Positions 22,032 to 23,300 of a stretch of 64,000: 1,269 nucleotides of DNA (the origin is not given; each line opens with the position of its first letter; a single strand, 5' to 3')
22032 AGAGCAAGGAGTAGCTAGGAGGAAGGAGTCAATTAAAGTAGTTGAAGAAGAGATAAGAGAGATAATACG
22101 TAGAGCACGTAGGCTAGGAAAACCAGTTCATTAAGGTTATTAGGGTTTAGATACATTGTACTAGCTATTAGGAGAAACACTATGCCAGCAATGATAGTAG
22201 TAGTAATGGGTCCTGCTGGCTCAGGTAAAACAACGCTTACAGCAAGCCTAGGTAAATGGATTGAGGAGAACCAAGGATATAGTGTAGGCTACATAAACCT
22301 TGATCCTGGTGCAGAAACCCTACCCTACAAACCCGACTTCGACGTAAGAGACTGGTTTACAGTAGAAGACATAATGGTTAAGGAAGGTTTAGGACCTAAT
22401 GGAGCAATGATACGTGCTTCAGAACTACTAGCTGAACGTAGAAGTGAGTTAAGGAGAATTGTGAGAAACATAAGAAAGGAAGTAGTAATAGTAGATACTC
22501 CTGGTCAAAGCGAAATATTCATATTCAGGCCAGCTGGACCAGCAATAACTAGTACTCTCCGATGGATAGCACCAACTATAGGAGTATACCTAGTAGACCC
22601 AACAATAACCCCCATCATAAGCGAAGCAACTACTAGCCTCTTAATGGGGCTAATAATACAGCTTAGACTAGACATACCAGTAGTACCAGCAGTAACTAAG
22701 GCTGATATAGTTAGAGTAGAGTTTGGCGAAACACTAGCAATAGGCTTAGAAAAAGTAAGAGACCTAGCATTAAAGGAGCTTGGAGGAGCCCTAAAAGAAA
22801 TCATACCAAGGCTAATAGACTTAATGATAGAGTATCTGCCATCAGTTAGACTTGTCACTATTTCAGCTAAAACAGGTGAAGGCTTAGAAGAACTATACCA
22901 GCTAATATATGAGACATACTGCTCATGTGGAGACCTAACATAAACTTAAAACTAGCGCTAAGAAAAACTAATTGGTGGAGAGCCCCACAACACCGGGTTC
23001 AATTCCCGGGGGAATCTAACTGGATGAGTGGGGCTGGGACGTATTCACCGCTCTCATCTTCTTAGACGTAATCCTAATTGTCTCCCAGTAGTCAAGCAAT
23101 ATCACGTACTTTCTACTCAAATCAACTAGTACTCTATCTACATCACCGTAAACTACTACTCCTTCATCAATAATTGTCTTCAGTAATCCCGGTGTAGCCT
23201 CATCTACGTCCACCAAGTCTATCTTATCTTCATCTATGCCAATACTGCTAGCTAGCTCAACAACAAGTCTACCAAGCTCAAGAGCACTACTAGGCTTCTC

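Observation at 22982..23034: Perfect tRNA T-arm look-alike inside a covarying GC-rich element that is not a tRNA gene (family copy D)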

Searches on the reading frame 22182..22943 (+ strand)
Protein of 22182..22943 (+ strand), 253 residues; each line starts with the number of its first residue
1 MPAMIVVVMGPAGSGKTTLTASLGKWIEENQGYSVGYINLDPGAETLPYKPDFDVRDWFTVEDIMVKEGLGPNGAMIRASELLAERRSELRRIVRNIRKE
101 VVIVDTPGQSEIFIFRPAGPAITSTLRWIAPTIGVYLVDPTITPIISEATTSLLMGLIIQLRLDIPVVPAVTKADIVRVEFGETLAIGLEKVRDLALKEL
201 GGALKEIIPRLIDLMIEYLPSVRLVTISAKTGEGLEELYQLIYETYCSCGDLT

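Call 17: find_encoding_contigs(protein=window:22182-22943:+, flank=10000, max_places=6)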
Protein window:22182-22943:+ (253 aa): 5 contigs read that carry it; 3 places shown.
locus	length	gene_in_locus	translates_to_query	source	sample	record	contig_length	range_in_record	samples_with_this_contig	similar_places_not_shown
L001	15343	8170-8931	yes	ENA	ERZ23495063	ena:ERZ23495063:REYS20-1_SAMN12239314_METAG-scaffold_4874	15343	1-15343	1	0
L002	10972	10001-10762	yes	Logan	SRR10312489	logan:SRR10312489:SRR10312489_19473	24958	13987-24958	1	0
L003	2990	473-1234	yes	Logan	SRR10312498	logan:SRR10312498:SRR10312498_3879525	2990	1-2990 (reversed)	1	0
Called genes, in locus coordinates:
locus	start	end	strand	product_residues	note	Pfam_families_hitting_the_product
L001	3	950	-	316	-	?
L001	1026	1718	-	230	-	-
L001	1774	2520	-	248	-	PF00149:Metallophos, PF12850:Metallophos_2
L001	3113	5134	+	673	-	-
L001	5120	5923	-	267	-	PF02673:BacA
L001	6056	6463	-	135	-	PF01850:PIN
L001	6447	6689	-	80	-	PF04014:MazE_antitoxin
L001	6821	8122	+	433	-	PF00390:malic, PF03949:Malic_M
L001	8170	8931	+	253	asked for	PF00009:GTP_EFTU (faint), PF01656:CbiA (faint), PF03029:ATP_bind_1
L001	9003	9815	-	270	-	PF01934:HepT-like, PF18765:Polbeta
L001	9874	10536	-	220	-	-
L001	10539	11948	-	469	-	-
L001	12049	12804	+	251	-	-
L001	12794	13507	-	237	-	PF00881:Nitroreductase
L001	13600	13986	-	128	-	-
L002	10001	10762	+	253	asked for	PF00009:GTP_EFTU (faint), PF01656:CbiA (faint), PF03029:ATP_bind_1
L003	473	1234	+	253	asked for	PF00009:GTP_EFTU (faint), PF01656:CbiA (faint), PF03029:ATP_bind_1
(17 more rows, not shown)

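Call 20: find_related_loci(query=window:22182-22943:+, collection=genome_contigs, flank=6000)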
Query window:22182-22943:+ (253 aa) in genome_contigs; peptide patterns used: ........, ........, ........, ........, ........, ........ (x = any residue, [..] = any of these).
254 stretches matched a pattern; 8 encode a relative of the query (tblastn E <= 1e-3); 7 distinct loci.
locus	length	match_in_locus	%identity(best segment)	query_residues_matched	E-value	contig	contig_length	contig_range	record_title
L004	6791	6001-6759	77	1-253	1e-134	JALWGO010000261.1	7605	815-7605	MAG: Thermoprotei archaeon isolate T11_metabat2_scaf2bin.179 T11_NODE_6156_length_7605_cov_3.596416, whole genome shotgu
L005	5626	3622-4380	75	1-253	2e-133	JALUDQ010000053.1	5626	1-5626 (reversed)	MAG: Desulfurococcales archaeon isolate S143_maxbin2_scaf2bin.293_VB S143_NODE_14223_length_5626_cov_5.534279, whole gen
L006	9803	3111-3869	75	1-253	1e-132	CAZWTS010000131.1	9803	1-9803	MAG TPA_asm: uncultured Desulfurococcales archaeon isolate binchicken_co219_299 genome assembly, contig: k141_1238118, w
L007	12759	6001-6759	85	1-253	3e-146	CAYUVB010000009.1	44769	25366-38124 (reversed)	MAG TPA_asm: uncultured Desulfurococcales archaeon isolate binchicken_co6_386 genome assembly, contig: NODE_506_length_4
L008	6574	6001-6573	77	1-191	3e-99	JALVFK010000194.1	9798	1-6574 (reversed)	MAG: Desulfurococcales archaeon isolate A1_maxbin2_scaf2bin.023 A1_NODE_4095_length_9798_cov_48.792059, whole genome sho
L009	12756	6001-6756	45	1-252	6e-71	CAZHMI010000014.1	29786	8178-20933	MAG TPA_asm: uncultured Candidatus Bathyarchaeia archaeon isolate binchicken_co274_450 genome assembly, contig: NODE_399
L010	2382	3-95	87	223-253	2e-13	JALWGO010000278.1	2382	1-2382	MAG: Thermoprotei archaeon isolate T11_metabat2_scaf2bin.179 T11_NODE_65686_length_2382_cov_4.148559, whole genome shotg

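Call 53: find_homologous_proteins(query=window:22182-22943:+, max_evalue=1e-60)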
Query window:22182-22943:+ (253 aa): 73 proteins with E <= 1e-60 among 2652 candidates.
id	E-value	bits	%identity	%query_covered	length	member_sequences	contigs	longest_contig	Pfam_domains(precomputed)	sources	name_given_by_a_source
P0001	6.2e-152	522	94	100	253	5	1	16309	PF00009.34,PF03029.24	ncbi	-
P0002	8.7e-140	483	85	100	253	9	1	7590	PF00009.34,PF03029.24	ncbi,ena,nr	ncbi:MAG TPA: GTPase [Desulfurococcaceae archaeon]|nr:GTPase [Desulfurococcaceae archaeon]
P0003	3.9e-136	471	82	100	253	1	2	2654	PF00009.34,PF03029.24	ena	-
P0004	1.6e-134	465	83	100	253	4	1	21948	PF01656.30,PF00009.34,PF03029.24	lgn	-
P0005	2.3e-132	458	80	100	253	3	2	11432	PF00009.34,PF03029.24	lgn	-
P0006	1.8e-126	439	76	100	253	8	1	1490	PF00009.34,PF03029.24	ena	-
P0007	4.8e-124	431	75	100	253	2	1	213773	PF00009.34,PF03029.24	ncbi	-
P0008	4.8e-124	431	76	100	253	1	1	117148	PF00009.34,PF03029.24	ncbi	-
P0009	1.1e-92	328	59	97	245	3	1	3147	PF03029.24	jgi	-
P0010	3.0e-80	288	51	100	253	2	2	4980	PF03029.24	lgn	-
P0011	2.0e-78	282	51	99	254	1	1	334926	PF00009.34,PF03029.24,PF03308.23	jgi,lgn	jgi:hypothetical protein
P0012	3.3e-77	278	51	99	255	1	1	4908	PF00009.34,PF03029.24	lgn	-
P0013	5.0e-76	274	50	99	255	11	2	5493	PF00009.34,PF03193.23,PF03029.24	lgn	-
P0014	1.8e-73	265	50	99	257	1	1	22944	PF00009.34,PF03029.24,PF03308.23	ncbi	-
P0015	1.1e-72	263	50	99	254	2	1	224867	PF03029.24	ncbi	-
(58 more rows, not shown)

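Call 54: find_encoding_contigs(protein=P0001, flank=10000, max_places=2)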
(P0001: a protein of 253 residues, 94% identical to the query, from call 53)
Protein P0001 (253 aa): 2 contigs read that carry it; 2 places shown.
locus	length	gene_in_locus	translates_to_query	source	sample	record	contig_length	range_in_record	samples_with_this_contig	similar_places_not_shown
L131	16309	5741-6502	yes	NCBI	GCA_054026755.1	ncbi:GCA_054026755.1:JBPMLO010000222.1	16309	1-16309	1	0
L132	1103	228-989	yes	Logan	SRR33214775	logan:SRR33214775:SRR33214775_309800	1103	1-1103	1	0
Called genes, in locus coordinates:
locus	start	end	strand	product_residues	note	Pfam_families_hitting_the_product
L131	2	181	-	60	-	?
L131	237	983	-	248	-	PF00149:Metallophos, PF12850:Metallophos_2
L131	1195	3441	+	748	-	-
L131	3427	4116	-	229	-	PF02673:BacA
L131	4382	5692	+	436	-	PF00390:malic, PF03949:Malic_M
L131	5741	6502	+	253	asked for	PF00009:GTP_EFTU (faint), PF03029:ATP_bind_1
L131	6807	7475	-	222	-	PF27819:DUF8362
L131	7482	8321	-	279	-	-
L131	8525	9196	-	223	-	-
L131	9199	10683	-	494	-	-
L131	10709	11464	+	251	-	PF18754:Nmad3 (weak)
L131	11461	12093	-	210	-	PF00881:Nitroreductase (weak)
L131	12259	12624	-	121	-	-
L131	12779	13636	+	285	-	-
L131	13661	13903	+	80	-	PF14358:DUF4405 (weak)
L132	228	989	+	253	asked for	PF00009:GTP_EFTU (faint), PF03029:ATP_bind_1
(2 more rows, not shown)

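Call 55: find_encoding_contigs(protein=P0003, flank=10000, max_places=2)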
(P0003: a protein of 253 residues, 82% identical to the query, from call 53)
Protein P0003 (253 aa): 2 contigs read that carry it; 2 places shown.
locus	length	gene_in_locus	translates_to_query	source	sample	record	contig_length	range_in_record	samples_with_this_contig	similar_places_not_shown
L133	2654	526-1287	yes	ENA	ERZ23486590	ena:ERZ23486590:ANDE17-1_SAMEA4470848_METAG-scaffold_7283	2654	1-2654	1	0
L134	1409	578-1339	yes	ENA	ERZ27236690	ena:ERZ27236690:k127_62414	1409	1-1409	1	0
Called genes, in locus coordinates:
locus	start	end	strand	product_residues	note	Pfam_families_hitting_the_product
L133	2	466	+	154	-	?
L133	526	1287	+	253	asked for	PF00009:GTP_EFTU (faint), PF03029:ATP_bind_1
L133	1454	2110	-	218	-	-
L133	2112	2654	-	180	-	?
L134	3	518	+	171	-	?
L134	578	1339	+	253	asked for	PF00009:GTP_EFTU (faint), PF03029:ATP_bind_1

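Call 56: find_encoding_contigs(protein=P0004, flank=10000, max_places=2)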
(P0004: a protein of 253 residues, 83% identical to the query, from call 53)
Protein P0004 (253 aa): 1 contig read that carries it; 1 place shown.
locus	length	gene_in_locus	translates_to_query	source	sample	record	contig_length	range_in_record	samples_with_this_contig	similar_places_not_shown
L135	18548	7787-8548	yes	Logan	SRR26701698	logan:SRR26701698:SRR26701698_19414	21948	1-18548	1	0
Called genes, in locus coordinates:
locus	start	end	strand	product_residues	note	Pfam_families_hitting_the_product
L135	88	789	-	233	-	PF10046:BLOC1_2 (faint), PF05531:NPV_P10 (faint)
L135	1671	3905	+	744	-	-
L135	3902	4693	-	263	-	PF02673:BacA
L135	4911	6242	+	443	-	PF02788:RuBisCO_large_N, PF00016:RuBisCO_large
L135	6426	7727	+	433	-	PF00390:malic, PF03949:Malic_M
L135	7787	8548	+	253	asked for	PF00009:GTP_EFTU (faint), PF01656:CbiA (faint), PF03029:ATP_bind_1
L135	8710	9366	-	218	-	-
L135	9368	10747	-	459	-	-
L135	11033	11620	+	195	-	-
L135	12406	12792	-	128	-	-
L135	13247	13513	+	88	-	-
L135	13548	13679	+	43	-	-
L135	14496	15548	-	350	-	PF12727:PBP_like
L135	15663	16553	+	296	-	PF12849:PBP_like_2, PF13531:SBP_bac_11, PF01547:SBP_bac_1 (weak), PF13416:SBP_bac_8 (faint)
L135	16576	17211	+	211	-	PF00528:BPD_transp_1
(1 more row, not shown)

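Call 57: find_encoding_contigs(protein=P0005, flank=10000, max_places=2)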
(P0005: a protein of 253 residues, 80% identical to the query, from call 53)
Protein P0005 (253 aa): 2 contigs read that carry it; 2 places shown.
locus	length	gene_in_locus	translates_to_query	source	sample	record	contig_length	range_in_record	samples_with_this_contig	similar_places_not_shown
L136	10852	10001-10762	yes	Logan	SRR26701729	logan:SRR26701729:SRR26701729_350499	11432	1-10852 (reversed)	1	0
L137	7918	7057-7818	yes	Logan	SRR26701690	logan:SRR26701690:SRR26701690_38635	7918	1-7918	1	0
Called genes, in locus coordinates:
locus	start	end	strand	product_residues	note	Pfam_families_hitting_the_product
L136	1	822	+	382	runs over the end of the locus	-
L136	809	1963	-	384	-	PF01979:Amidohydro_1, PF07969:Amidohydro_3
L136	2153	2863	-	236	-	-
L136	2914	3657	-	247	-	PF00149:Metallophos, PF12850:Metallophos_2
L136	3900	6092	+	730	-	-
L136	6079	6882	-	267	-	PF02673:BacA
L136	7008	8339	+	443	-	PF02788:RuBisCO_large_N, PF00016:RuBisCO_large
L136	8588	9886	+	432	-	PF00390:malic, PF03949:Malic_M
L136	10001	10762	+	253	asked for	PF00009:GTP_EFTU (faint), PF03029:ATP_bind_1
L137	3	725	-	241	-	?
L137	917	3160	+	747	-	-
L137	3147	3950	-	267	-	PF02673:BacA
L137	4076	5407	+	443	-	PF02788:RuBisCO_large_N, PF00016:RuBisCO_large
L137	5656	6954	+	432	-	PF00390:malic, PF03949:Malic_M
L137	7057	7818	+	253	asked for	PF00009:GTP_EFTU (faint), PF03029:ATP_bind_1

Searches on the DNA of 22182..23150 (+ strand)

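Call 6: search_rna_families(source=window, start=22850, end=23150, threshold=evalue, max_evalue=10, show_alignments=4)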
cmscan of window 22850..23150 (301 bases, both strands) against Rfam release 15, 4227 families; matches with E-value up to 10: 4.
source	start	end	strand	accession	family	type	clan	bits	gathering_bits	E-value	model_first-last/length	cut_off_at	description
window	22980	23016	+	RF01684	mascRNA-menRNA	Gene;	-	18.6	42.5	0.23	1-56/56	no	MALAT1-associated small cytoplasmic RNA/MEN beta RNA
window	22869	22970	-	RF04182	GibS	Gene; sRNA;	-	15.4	115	8.5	1-142/142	no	GibS sRNA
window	22980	23018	-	RF04354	Plastid-ycf2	Cis-reg;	-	13.9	65.7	4.2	1-75/75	no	Plastid-ycf2 5UTR RNA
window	22880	22946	+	RF01648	ceN65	Gene; snRNA; snoRNA; CD-box;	-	12.6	48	6.2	1-65/65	no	Caenorhabditis snoRNA ceN65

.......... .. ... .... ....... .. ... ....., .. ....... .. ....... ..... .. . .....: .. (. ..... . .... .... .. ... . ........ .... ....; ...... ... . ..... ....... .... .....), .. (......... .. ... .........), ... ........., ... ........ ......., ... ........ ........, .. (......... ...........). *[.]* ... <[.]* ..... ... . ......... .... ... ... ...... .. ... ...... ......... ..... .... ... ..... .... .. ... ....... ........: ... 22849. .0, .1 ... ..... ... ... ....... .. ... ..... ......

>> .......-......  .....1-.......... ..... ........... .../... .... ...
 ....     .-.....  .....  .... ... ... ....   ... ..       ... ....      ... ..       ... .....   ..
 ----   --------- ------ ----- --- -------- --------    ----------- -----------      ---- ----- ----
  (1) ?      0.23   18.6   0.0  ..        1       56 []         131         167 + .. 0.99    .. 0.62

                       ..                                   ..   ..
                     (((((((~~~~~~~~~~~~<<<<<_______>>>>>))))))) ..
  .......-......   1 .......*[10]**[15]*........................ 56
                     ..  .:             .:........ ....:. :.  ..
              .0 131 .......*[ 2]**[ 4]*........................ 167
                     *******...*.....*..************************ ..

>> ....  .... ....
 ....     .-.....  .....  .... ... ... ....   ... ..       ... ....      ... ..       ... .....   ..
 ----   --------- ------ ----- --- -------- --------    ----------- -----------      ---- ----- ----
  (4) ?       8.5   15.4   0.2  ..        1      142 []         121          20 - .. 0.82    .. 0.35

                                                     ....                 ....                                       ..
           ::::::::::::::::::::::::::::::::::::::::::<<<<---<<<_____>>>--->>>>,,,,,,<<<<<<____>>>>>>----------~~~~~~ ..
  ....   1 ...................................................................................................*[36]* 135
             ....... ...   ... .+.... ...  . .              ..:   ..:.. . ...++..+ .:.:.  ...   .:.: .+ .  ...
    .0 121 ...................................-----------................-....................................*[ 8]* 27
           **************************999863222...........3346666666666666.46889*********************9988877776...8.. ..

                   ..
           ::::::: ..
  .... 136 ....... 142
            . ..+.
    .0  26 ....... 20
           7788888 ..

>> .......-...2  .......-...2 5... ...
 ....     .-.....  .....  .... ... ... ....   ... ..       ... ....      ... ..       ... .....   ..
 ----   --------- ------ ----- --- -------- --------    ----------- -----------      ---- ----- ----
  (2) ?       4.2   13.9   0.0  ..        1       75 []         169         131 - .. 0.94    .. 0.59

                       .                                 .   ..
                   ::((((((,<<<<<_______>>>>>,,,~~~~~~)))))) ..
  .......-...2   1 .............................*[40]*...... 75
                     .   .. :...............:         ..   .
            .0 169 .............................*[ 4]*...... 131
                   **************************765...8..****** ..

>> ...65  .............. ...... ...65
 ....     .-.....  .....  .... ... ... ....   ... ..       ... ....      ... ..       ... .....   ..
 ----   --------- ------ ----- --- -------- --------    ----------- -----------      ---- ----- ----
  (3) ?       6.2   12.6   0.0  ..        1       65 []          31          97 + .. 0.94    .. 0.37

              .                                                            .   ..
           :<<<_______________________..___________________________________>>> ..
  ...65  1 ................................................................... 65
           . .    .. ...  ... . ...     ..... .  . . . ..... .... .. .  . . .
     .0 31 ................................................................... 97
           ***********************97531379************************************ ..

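Call 70: search_rna_families(sources=[L132, L133, L010], threshold=evalue, max_evalue=5, show_alignments=4)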
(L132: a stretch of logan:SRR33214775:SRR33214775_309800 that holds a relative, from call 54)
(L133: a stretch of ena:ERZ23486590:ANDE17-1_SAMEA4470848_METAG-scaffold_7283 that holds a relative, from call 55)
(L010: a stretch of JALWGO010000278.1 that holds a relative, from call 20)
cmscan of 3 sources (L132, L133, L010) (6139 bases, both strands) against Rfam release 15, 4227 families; matches with E-value up to 5: 5.
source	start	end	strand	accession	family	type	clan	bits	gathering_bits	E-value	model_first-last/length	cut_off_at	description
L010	974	1026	-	RF01304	sR5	Gene; snRNA; snoRNA; CD-box;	-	23.2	40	0.036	1-53/53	no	Small nucleolar RNA sR5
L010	973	1027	-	RF01312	sR9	Gene; snRNA; snoRNA; CD-box;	-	21.7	36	0.68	1-55/55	no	Small nucleolar RNA sR9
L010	973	1027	-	RF01139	sR2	Gene; snRNA; snoRNA; CD-box;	-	19.2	42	0.64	1-57/57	no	Small nucleolar RNA sR2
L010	348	395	-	RF01100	PK-BYV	Cis-reg;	-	18.3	50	2.8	1-40/40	no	3'-terminal pseudoknot in BYV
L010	973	1027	-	RF01310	sR7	Gene; snRNA; snoRNA; CD-box;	-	16.4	37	3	1-57/57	no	Small nucleolar RNA sR7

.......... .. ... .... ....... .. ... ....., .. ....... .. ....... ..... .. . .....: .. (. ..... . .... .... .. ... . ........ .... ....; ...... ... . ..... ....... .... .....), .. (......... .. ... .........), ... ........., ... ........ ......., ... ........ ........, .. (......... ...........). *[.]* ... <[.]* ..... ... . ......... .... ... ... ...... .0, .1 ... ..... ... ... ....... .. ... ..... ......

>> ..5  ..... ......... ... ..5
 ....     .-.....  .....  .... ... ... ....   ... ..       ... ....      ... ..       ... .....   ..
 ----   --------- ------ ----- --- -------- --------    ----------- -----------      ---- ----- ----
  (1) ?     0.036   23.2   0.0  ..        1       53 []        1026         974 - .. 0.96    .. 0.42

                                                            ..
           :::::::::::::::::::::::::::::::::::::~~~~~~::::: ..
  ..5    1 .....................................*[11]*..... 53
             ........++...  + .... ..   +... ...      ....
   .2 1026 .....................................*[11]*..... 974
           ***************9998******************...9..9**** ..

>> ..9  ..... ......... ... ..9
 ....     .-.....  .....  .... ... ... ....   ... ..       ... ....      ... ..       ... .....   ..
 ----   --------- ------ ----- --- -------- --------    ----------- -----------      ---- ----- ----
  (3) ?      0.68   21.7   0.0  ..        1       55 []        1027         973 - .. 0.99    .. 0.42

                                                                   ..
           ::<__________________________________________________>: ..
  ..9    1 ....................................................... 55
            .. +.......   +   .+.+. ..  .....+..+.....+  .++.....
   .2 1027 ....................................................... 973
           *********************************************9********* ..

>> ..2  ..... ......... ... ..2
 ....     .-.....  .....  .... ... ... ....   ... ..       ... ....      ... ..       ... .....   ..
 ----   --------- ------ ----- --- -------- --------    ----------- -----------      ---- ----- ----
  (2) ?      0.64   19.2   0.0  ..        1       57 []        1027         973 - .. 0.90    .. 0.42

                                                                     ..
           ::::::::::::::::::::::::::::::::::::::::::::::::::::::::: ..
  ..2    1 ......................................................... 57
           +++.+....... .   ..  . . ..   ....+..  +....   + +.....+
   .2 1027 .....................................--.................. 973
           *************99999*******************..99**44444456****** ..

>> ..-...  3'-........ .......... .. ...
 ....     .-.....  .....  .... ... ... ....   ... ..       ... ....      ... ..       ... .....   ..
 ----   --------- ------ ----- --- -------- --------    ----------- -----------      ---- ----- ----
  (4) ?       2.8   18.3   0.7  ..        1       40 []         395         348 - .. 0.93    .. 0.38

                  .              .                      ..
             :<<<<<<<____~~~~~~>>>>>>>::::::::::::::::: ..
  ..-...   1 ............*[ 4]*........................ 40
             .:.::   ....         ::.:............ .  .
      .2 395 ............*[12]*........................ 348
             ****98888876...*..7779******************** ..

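Call 81: search_rna_families(source=L007, start=6770, end=6890, threshold=evalue, max_evalue=10, show_alignments=2)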
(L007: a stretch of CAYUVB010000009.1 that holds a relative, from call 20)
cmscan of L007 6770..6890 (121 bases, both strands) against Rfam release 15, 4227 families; matches with E-value up to 10: 1.
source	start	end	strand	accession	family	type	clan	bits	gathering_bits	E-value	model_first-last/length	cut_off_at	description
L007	6800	6853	+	RF02803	PyrR205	Gene; snRNA; snoRNA; HACA-box;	-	12.4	35.6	1.7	1-61/61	no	Pyrobaculum sRNA 205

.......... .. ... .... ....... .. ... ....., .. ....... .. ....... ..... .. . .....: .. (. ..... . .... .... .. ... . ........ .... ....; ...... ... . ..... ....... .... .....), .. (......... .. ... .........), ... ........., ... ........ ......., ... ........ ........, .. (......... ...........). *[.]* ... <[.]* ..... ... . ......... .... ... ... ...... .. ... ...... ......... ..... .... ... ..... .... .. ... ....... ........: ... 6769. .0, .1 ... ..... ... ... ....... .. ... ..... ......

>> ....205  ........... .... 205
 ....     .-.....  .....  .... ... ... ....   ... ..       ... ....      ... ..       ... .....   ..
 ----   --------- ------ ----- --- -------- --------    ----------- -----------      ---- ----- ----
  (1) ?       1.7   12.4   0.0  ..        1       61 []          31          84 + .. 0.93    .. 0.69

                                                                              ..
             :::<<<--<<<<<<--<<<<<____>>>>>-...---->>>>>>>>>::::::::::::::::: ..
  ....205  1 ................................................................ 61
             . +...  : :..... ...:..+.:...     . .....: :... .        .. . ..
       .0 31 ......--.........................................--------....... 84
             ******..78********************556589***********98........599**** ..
